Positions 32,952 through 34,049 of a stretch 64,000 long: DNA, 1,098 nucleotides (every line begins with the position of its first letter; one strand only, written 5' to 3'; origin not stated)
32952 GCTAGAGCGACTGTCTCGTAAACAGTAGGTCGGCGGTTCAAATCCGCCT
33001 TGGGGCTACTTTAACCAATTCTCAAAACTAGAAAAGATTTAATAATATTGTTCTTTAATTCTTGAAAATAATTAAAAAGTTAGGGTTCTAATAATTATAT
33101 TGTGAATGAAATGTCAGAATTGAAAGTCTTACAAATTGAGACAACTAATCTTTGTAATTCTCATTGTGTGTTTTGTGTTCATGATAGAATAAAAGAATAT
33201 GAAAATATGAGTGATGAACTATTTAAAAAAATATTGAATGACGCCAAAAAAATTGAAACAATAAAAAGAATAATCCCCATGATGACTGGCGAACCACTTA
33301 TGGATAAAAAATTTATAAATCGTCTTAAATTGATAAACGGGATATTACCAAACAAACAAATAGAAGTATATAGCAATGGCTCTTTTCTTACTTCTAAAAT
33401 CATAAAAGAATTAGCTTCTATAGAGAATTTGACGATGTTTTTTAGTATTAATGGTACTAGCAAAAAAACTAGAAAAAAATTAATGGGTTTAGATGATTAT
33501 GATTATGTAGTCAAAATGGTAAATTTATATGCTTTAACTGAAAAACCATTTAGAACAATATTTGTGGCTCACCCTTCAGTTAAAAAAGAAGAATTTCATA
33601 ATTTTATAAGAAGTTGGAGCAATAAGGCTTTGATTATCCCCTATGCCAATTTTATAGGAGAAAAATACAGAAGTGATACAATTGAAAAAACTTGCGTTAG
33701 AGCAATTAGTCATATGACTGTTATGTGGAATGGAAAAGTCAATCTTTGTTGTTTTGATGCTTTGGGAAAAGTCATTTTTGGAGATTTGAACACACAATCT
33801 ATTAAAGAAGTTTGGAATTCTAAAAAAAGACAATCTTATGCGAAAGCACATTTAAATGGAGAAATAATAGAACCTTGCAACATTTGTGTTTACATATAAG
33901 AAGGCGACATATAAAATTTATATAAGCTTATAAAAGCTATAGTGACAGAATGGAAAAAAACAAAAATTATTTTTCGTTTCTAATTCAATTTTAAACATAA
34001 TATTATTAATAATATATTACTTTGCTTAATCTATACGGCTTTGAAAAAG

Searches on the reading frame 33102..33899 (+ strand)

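Call 96: search_protein_families(library=pfam, proteins=[window:33102-33899:+], max_evalue=0.001)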
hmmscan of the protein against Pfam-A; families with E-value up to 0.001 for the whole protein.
window:33102-33899:+ (265 aa): 2 families
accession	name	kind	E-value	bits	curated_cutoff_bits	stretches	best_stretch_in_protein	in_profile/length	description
PF04055.27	Radical_SAM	-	5.9e-14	53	29.5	1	12-170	1-164/166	Radical SAM superfamily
PF13186.11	SPASM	-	1.7e-13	51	21.5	1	198-262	1-66/67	Iron-sulfur cluster-binding domain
